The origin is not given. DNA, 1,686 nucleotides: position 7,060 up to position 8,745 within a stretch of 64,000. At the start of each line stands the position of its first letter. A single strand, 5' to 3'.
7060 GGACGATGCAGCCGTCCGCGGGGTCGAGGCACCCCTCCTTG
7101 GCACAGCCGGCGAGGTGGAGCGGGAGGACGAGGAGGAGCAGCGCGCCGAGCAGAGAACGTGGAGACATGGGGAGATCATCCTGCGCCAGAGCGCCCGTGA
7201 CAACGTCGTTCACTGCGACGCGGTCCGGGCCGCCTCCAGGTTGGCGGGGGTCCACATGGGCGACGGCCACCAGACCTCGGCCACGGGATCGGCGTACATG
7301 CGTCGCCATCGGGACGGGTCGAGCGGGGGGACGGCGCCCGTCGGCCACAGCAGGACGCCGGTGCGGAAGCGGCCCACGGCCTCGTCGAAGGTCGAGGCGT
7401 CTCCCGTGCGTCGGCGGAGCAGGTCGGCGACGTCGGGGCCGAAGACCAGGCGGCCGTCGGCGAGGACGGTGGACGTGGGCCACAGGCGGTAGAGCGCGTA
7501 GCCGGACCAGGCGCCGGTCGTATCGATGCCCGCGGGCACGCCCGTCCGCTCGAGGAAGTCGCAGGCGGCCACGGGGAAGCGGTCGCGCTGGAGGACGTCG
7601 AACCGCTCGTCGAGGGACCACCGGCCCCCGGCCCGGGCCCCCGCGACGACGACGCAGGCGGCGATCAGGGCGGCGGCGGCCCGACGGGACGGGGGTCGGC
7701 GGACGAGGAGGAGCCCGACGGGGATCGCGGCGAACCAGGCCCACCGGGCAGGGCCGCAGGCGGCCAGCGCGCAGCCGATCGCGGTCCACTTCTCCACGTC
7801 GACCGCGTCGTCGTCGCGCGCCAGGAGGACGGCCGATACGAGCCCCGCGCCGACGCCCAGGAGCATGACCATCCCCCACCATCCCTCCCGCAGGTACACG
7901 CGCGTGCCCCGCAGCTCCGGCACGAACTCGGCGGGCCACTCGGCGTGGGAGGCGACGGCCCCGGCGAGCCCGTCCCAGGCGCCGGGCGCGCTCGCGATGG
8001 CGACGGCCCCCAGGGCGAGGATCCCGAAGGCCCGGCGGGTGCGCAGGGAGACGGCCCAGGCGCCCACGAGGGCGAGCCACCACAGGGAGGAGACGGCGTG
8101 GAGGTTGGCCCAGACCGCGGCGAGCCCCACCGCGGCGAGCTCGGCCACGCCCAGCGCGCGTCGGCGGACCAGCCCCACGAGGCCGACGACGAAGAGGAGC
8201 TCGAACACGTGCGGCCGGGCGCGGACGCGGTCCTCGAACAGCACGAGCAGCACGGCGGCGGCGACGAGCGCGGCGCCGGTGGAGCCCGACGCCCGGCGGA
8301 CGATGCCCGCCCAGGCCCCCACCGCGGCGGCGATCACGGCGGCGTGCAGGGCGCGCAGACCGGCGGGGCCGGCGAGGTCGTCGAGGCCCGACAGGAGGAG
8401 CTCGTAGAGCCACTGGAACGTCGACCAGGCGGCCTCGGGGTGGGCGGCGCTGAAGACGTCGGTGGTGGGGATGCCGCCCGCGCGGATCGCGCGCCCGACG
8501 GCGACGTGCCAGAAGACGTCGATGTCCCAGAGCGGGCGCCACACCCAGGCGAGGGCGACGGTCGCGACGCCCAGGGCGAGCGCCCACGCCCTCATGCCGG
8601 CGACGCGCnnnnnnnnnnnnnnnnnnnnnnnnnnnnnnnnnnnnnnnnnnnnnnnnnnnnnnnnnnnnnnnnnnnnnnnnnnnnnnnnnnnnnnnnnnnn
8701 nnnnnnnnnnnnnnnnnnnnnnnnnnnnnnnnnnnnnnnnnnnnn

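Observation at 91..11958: Divergent glycan-type locus: CDP-6-deoxyhexose genes coupled to a polyprenol-P GT2, opposite a five-gene coupled run from methyltransferase to giant lipoprotein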

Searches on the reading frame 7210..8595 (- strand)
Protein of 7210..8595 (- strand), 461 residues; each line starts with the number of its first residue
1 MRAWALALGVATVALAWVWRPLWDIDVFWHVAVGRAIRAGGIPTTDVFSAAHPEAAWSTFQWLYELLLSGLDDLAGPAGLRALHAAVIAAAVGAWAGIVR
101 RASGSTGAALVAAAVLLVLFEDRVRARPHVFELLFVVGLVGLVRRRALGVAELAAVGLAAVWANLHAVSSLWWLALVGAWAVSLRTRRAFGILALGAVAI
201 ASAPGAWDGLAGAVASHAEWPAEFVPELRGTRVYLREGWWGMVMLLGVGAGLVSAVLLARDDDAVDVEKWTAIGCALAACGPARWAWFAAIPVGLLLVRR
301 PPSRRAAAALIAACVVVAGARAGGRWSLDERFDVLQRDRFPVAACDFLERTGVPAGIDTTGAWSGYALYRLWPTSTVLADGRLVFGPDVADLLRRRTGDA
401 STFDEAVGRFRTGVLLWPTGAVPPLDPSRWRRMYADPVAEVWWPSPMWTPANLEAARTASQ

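Call 6: search_protein_families(library=pfam, proteins=[window:7210-8595:-], max_evalue=0.01)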
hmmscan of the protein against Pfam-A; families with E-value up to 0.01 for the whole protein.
window:7210-8595:- (461 aa): 0 families

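Call 7: search_protein_families(library=ncbifam, proteins=[window:7210-8595:-], max_evalue=0.01)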
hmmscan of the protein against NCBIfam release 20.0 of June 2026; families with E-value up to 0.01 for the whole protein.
window:7210-8595:- (461 aa): 0 families
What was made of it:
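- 7210..8595 (-): GT-C-fold membrane glycosyltransferase, 461 aa. It has a conserved loop-1 motif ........, then RPH, WANLH and DGR motifs, and a C-terminal alpha/beta periplasmic domain. It belongs to a very large family with no Pfam or NCBIfam model. No Pfam or NCBIfam hit (calls 6, 7).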

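Call 9: find_homologous_proteins(query=window:7210-8595:-, max_evalue=0.001)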
Query window:7210-8595:- (461 aa): 44 proteins with E <= 0.001 among 8000 candidates.
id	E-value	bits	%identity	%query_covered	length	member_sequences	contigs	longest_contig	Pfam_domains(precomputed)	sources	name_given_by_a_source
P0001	9.4e-295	996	100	100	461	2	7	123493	-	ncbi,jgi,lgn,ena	-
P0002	1.5e-232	791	82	95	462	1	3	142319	-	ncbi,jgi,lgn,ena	-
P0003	5.7e-212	723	76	96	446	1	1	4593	-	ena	-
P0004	2.6e-150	519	59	97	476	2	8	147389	-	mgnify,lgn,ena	mgnify:CR=1 FL=1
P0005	1.1e-142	494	61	96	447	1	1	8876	-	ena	-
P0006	7.8e-141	488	56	98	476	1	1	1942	-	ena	-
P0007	1.3e-138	481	55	96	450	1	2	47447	-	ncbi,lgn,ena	-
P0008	1.6e-136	474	59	94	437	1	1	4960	-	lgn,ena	-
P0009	4.2e-136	473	57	94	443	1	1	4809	-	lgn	-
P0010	2.2e-134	467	57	94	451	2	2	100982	-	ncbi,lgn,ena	-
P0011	4.0e-133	463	56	97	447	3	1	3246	-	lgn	-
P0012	6.0e-133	462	54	97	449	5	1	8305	-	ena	-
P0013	2.3e-129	450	52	97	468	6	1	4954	-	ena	-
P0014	6.7e-128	446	54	98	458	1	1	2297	-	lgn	-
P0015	3.6e-124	433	54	94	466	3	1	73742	-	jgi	jgi:hypothetical protein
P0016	9.2e-124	432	47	98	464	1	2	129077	-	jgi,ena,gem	-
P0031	2.5e-102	361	46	96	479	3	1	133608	-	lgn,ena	-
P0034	4.9e-50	189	35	96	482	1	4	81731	-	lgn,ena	-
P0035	1.7e-19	88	30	92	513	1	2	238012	-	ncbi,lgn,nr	ncbi:MAG: hypothetical protein HYV07_00620 [Deltaproteobacteria bacterium]|nr:hypothetical protein [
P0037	5.3e-10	57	29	91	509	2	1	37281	-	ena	-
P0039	9.5e-9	53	35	26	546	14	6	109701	-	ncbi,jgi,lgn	ncbi:MAG: hypothetical protein ABSF59_19025 [Candidatus Sulfotelmatobacter sp.]|jgi:hypothetical pro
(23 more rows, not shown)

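Call 11: find_encoding_contigs(protein=P0001, flank=10000, max_places=3)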
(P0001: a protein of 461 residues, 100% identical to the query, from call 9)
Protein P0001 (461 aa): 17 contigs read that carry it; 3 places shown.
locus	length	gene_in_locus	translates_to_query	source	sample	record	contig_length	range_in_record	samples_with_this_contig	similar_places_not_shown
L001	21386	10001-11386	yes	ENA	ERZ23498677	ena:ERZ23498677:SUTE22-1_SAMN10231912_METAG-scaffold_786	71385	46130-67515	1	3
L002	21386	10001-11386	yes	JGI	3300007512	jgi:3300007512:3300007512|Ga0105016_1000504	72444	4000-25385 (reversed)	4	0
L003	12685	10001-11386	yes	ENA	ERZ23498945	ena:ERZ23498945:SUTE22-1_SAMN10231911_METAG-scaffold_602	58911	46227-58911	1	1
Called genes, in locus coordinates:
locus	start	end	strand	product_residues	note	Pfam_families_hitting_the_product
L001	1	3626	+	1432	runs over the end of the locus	-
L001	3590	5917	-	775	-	-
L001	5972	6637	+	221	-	PF01351:RNase_HII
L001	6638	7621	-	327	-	PF01073:3Beta_HSD, PF01370:Epimerase, PF02719:Polysacc_synt_2, PF04321:RmlD_sub_bind, PF07993:NAD_binding_4, PF16363:GDP_Man_Dehyd, PF13460:NAD_binding_10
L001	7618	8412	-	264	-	PF00483:NTP_transferase, PF12804:NTP_transf_3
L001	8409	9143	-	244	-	PF00535:Glycos_transf_2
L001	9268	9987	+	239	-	PF01209:Ubie_methyltran (faint), PF13489:Methyltransf_23, PF13847:Methyltransf_31, PF08241:Methyltransf_11, PF08242:Methyltransf_12, PF13649:Methyltransf_25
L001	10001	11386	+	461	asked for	-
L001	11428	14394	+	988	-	-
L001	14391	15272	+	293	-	-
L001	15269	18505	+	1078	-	PF17957:Big_7 (faint), PF02010:REJ (faint), PF19077:Big_13 (faint)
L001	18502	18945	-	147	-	-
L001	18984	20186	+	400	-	PF01168:Ala_racemase_N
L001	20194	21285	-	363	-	PF00144:Beta-lactamase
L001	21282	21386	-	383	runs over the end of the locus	PF00072:Response_reg, PF13487:HD_5, PF01966:HD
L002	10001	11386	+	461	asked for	-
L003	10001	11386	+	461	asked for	-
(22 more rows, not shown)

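Call 13: find_encoding_contigs(protein=P0016, flank=10000, max_places=1)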
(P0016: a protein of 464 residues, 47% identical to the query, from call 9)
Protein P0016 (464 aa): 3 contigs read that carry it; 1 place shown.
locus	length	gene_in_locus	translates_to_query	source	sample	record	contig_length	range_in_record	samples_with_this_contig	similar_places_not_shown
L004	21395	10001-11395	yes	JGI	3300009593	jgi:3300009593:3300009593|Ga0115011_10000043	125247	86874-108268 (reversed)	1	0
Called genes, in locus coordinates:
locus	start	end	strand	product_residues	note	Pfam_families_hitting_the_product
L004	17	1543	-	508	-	PF07690:MFS_1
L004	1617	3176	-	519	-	PF08757:CotH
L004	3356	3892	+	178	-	PF00994:MoCF_biosynth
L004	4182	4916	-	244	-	-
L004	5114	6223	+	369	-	PF01180:DHO_dh, PF01207:Dus (weak)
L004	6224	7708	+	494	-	PF19527:DUF6055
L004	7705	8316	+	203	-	PF00849:PseudoU_synth_2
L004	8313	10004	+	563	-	-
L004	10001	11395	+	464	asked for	-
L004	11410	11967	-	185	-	PF21176:RecR_HhH, PF01751:Toprim, PF13662:Toprim_4, PF21175:RecR_C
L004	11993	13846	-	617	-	PF05496:RuvB_N (faint), PF13177:DNA_pol3_delta2, PF13401:AAA_22, PF00004:AAA, PF22608:DNAX_ATPase_lid, PF12169:DNA_pol3_gamma3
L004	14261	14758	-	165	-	PF00383:dCMP_cyt_deam_1, PF14437:MafB19-deam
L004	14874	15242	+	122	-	-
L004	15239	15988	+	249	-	-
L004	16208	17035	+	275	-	PF00669:Flagellin_N, PF00700:Flagellin_C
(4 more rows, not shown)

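Call 14: find_encoding_contigs(protein=P0031, flank=10000, max_places=1)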
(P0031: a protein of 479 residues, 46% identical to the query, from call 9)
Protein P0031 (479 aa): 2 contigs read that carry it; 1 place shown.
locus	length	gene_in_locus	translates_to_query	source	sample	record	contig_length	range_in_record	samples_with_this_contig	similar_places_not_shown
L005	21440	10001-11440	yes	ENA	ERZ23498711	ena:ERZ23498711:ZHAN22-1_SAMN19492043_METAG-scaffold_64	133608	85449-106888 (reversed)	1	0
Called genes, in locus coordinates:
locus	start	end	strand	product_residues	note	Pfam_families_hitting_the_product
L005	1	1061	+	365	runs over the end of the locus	PF14258:DUF4350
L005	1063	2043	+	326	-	PF20030:bpMoxR, PF07726:AAA_3, PF07728:AAA_5, PF17863:AAA_lid_2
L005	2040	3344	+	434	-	PF01882:DUF58, PF13519:VWA_2 (weak)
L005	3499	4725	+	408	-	PF12006:DUF3500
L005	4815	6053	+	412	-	PF13795:HupE_UreJ_2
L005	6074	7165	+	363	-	PF12006:DUF3500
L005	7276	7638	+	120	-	-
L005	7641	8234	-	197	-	PF00849:PseudoU_synth_2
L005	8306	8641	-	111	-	PF05635:23S_rRNA_IVP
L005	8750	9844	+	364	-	PF00437:T2SSE, PF13191:AAA_16 (weak)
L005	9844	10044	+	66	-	PF02597:ThiS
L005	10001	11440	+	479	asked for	-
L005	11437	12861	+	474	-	PF13472:Lipase_GDSL_2 (weak), PF00657:Lipase_GDSL (faint)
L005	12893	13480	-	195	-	PF21176:RecR_HhH, PF01751:Toprim, PF13662:Toprim_4, PF21175:RecR_C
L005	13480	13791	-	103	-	PF02575:YbaB_DNA_bd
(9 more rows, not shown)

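Call 15: find_encoding_contigs(protein=P0034, flank=10000, max_places=1)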
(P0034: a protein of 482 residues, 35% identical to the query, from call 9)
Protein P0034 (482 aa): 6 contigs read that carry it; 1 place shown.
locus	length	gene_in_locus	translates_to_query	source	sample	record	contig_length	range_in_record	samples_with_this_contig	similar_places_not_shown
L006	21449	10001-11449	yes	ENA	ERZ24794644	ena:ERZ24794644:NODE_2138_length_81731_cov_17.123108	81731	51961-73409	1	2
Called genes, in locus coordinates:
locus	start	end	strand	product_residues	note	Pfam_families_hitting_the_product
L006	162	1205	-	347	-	-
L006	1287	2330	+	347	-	PF01207:Dus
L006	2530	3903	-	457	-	PF08757:CotH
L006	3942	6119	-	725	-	PF08757:CotH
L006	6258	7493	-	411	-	PF00481:PP2C, PF13672:PP2C_2, PF00027:cNMP_binding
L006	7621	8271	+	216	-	PF06902:Fer4_19, PF09360:zf-CDGSH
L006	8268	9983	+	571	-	PF00005:ABC_tran, PF13555:AAA_29 (faint), PF13304:AAA_21 (faint), PF13401:AAA_22 (faint), PF00005:ABC_tran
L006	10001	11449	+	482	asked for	-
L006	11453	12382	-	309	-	PF04055:Radical_SAM (weak)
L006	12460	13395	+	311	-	PF01790:LGT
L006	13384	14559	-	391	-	PF00890:FAD_binding_2 (weak), PF01266:DAO, PF01494:FAD_binding_3 (faint), PF03486:HI0933_like (faint), PF07992:Pyr_redox_2 (faint), PF13450:NAD_binding_8 (weak), PF01593:Amino_oxidase (faint)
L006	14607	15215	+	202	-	PF03364:Polyketide_cyc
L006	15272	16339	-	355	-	-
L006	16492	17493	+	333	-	PF00180:Iso_dh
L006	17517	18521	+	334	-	PF00180:Iso_dh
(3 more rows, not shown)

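Call 16: find_encoding_contigs(protein=P0035, flank=10000, max_places=1)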
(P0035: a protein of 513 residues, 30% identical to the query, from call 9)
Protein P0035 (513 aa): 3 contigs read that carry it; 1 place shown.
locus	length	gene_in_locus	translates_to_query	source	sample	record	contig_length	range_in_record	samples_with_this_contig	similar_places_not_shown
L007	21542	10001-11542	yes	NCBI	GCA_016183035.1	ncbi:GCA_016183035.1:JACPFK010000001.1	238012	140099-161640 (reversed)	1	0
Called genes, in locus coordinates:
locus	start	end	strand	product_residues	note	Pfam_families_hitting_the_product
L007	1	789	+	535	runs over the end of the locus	-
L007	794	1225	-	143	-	-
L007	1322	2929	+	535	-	PF01039:Carboxyl_trans, PF03255:ACCA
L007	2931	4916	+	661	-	PF00289:Biotin_carb_N, PF02786:CPSase_L_D2, PF02222:ATP-grasp, PF07478:Dala_Dala_lig_C, PF02785:Biotin_carb_C, PF00364:Biotin_lipoyl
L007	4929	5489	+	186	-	PF04138:GtrA_DPMS_TM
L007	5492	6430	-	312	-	PF03009:GDPD, PF13653:GDPD_2 (faint)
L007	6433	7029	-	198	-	-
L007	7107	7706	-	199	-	PF13489:Methyltransf_23 (weak), PF08241:Methyltransf_11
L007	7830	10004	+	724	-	PF09586:YfhO (weak)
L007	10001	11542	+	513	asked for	-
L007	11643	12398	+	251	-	PF13641:Glyco_tranf_2_3, PF00535:Glycos_transf_2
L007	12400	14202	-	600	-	PF00664:ABC_membrane, PF00005:ABC_tran, PF02463:SMC_N (weak)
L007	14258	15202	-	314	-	PF01073:3Beta_HSD, PF01370:Epimerase, PF02719:Polysacc_synt_2 (faint), PF04321:RmlD_sub_bind, PF07993:NAD_binding_4 (faint), PF16363:GDP_Man_Dehyd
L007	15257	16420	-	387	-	-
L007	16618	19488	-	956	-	PF07610:DUF1573 (faint), PF12371:TMEM131_like_N (faint), PF14874:PapD-like (faint), PF22067:Cep192_D3 (faint), PF22073:Cep192_D4 (faint), PF22544:HYDIN_VesB_CFA65-like_Ig, PF15780:ASH (weak), PF22544:HYDIN_VesB_CFA65-like_Ig (weak)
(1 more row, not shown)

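Call 20: predict_structure(alignment_id=A1)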
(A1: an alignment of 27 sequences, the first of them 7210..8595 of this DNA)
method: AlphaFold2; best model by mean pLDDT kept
length: 461 residues; sequences in the alignment: 27
mean_pLDDT: 93.4   pTM: 0.91
mean pLDDT of the five models: 93.4, 92.6, 92.0, 91.6, 91.3
residues with pLDDT >= 90: 379; 70-90: 71; 50-70: 11; < 50: 0
segments of 3 or more residues with pLDDT < 50: none
pLDDT, mean of each block of 10 residues (from residue 1): 97 96 91 96 93 90 96 97 96 98 98 97 77 95 89 89 92 96 96 96 87 75 81 95 98 98 97 97 95 98 98 96 87 93 97 94 94 93 78 91 96 97 94 98 97 96 90
secondary structure, 60 per line:
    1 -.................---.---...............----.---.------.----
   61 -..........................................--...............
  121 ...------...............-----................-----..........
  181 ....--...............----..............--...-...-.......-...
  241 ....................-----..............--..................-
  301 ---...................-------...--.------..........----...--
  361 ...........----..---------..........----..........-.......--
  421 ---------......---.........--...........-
elements in order: H2-18 H26-40 H62-103 H106-123 H130-144 H150-165 H171-184 H187-201 H206-219 H231-236 H238-260 H266-279 H283-299 H304-322 H342-351 E356-358 H361-371 H387-396 H401-410 E412-418 E430-435 E439-444 H450-460
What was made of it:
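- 7210..8595 (-): AF2 pLDDT 93.4 (call 20).
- On GT-C fold glycosyltransferases: The model has pLDDT 93.4 and pTM 0.91 (call 20).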

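Call 25: find_related_loci(query=A2, collection=genome_contigs, flank=10000)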
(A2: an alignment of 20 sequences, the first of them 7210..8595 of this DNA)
Query A2 (461 aa) in genome_contigs; peptide patterns used: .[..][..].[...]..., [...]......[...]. (x = any residue, [..] = any of these).
70 stretches matched a pattern; 55 encode a relative of the query (tblastn E <= 1e-3); 55 distinct loci.
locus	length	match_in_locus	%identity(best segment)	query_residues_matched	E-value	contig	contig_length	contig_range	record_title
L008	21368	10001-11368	81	1-456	0e+0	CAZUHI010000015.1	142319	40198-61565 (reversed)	MAG TPA_asm: uncultured Rickettsiales bacterium isolate binchicken_co46_645 genome assembly, contig: NODE_141_length_142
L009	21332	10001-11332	55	6-448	4e-138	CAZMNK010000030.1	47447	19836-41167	MAG TPA_asm: uncultured Enterobacterales bacterium isolate SRP308112_co1_330 genome assembly, contig: NODE_764_length_47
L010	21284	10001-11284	57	16-448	5e-133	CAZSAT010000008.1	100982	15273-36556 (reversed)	MAG TPA_asm: uncultured Enterobacterales bacterium isolate binchicken_co46_602 genome assembly, contig: NODE_286_length_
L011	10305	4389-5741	48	2-448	2e-123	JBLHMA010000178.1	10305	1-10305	MAG: Cognaticolwellia sp. isolate 3300054697_62 Ga0535669_0008153, whole genome shotgun sequence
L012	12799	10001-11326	52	6-448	9e-122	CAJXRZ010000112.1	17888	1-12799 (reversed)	MAG TPA_asm: uncultured proteobacterium isolate SRR3933377_bin.20_MetaBAT_v2.12.1_MAG genome assembly, contig: NODE_768_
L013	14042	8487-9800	51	10-449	1e-120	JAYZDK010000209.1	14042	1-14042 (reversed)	MAG: Myxococcota bacterium isolate XB_MAG1251 DB_MAG1251_0209, whole genome shotgun sequence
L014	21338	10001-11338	47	6-455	1e-120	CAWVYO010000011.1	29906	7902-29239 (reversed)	MAG TPA_asm: uncultured bacterium isolate ERR3589587_metabat2_25 genome assembly, contig: ERZ7462733.1226, whole genome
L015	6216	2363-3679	53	13-448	4e-120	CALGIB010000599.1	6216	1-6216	MAG TPA_asm: uncultured proteobacterium isolate ERR2206756_bin.71_CONCOCT_v1.1_MAG genome assembly, contig: ERZ887841.82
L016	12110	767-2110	50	2-448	9e-114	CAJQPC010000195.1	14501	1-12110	uncultured bacterium isolate 3_20180319_Bin_20180319_Bin_29_sub_1 genome assembly, contig: c_000012027623, whole genome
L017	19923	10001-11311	51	6-449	2e-113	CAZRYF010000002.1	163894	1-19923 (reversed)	MAG TPA_asm: uncultured Enterobacterales bacterium isolate SRP200020_co5_396 genome assembly, contig: NODE_99_length_163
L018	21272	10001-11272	51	17-448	4e-109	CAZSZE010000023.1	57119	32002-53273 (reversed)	MAG TPA_asm: uncultured Enterobacterales bacterium isolate SRP308112_co1_361 genome assembly, contig: NODE_490_length_57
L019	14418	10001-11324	54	5-448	1e-87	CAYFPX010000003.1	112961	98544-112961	MAG TPA_asm: uncultured Enterobacterales bacterium isolate ERP019367_co1_21 genome assembly, contig: NODE_237_length_112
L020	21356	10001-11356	47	6-448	3e-101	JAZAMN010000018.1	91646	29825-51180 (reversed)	MAG: Myxococcota bacterium isolate XB_MAG94 DB_MAG94_0018, whole genome shotgun sequence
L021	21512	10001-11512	29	17-456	3e-37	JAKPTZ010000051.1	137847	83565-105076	MAG: Deltaproteobacteria bacterium isolate USPA_maxbin.063 k141_1129630, whole genome shotgun sequence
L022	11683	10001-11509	30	18-457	5e-37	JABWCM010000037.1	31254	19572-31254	MAG: Myxococcales bacterium isolate MAG_56 scaffold_1254, whole genome shotgun sequence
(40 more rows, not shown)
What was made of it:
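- Tried and rejected: It was repeated with A2 (call 25).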

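Call 26: fold_search(model_id=the predicted structure, library=pdb)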
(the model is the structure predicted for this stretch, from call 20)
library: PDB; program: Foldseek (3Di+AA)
matches with E <= 10: 226; with E <= 0.001: 8
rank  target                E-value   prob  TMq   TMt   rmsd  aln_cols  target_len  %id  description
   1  7zli_A                2.3e-05  1.00  0.53  0.40  10.0       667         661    9  Cryo-EM structure of C-mannosyltransferase CeDPY19, in complex with Dol25-P-Man and bound to CMT2-Fab and anti-Fab nan (released 2023-01-11)
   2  7zlh_A                2.9e-05  1.00  0.53  0.40   9.7       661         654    9  Cryo-EM structure of C-mannosyltransferase CeDPY19, in apo state, bound to CMT2-Fab and anti-Fab nanobody (released 2023-01-11)
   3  6gxc_A                3.1e-04  1.00  0.42  0.30  12.1       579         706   10  Bacterial oligosaccharyltransferase PglB in complex with an inhibitory peptide and a reactive lipid-linked oligosaccha (released 2018-11-14)
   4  8pn9_A                4.4e-04  1.00  0.54  0.41   9.4       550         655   11  Structure of human oligosaccharyltransferase OST-A complex bound to NGI-1 (released 2024-05-08)
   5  8if8_C                5.0e-04  1.00  0.45  0.37  12.6       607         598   13  Arabinosyltransferase AftA (released 2023-05-31)
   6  8if8_B                6.2e-04  1.00  0.45  0.37  12.2       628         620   14  Arabinosyltransferase AftA (released 2023-05-31)
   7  5ogl_A                7.7e-04  1.00  0.44  0.31  11.7       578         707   11  Structure of bacterial oligosaccharyltransferase PglB in complex with an acceptor peptide and an lipid-linked oligosac (released 2017-10-25)
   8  6ftg_5                8.4e-04  1.00  0.48  0.37  12.9       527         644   12  Subtomogram average of OST-containing ribosome-translocon complexes from canine rough microsomal membranes (released 2018-03-21)
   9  6s7t_A                2.3e-03  1.00  0.39  0.28  13.9       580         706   10  Cryo-EM structure of human oligosaccharyltransferase complex OST-B (released 2019-12-18)
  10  9dlf_C                2.7e-03  1.00  0.39  0.31   9.8       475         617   16  Arabinosyltransferase AftB in complex with Fab_B3 (released 2025-06-25)
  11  9dlh                  4.2e-03  1.00  0.41  0.33   8.8       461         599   14  donor substrate analog-bound AftB (released 2025-06-25)
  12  8b6l_I                6.5e-03  1.00  0.46  0.33  15.4       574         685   11  Subtomogram average of the human Sec61-TRAP-OSTA-translocon (released 2022-12-07)
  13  6s7o_A                8.4e-03  1.00  0.51  0.38  12.9       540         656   10  Cryo-EM structure of human oligosaccharyltransferase complex OST-A (released 2019-12-18)
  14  8agb_A                1.1e-02  1.00  0.49  0.37  12.7       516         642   11  Structure of yeast oligosaccharylransferase complex with lipid-linked oligosaccharide bound (released 2022-12-07)
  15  9s6u_A                5.0e-02  1.00  0.55  0.48   8.6       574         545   12  Ternary cryo-EM structure of human ALG9 with Dol25-PP-GlcNAc2Man8, Dol25-P-Man and Fab (released 2026-03-18)
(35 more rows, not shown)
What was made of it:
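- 7210..8595 (-): The top 17 Foldseek PDB hits are all GT-C enzymes (DPY19, PglB, STT3, AftA/B, ALG9, EmbC) (call 26).
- On GT-C fold glycosyltransferases: Foldseek ranks 1-17 are all GT-C enzymes, with E from 2e-5 to 0.6 and query TM-score 0.39-0.55 (call 26).
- Tried and rejected: I rejected this because the best 17 structural matches are all GT-C enzymes (call 26).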

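Call 38: search_protein_families(library=pfam, proteins=[L008:4763-6532:+], max_evalue=0.01)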
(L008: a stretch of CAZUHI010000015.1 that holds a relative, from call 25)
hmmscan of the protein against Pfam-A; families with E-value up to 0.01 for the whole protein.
L008:4763-6532:+ (589 aa): 5 families
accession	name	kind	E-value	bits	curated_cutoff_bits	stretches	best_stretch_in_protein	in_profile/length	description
PF12806.12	Acyl-CoA_dh_C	-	9.9e-21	74.6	30.3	1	464-584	2-123/124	Acetyl-CoA dehydrogenase C-terminal like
PF00441.29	Acyl-CoA_dh_1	-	1e-18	68.4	22.4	1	278-447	2-145/150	Acyl-CoA dehydrogenase, C-terminal domain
PF02771.21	Acyl-CoA_dh_N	-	4.7e-13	49.9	22.9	1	43-159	9-113/113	Acyl-CoA dehydrogenase, N-terminal domain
PF02770.24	Acyl-CoA_dh_M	-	1e-12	48.5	33.3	1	164-268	2-97/97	Acyl-CoA dehydrogenase, middle domain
PF22924.1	ACOX_C_alpha1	-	1.8e-06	28.3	27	1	285-443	3-160/169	Acyl-CoA oxidase, C-alpha1 domain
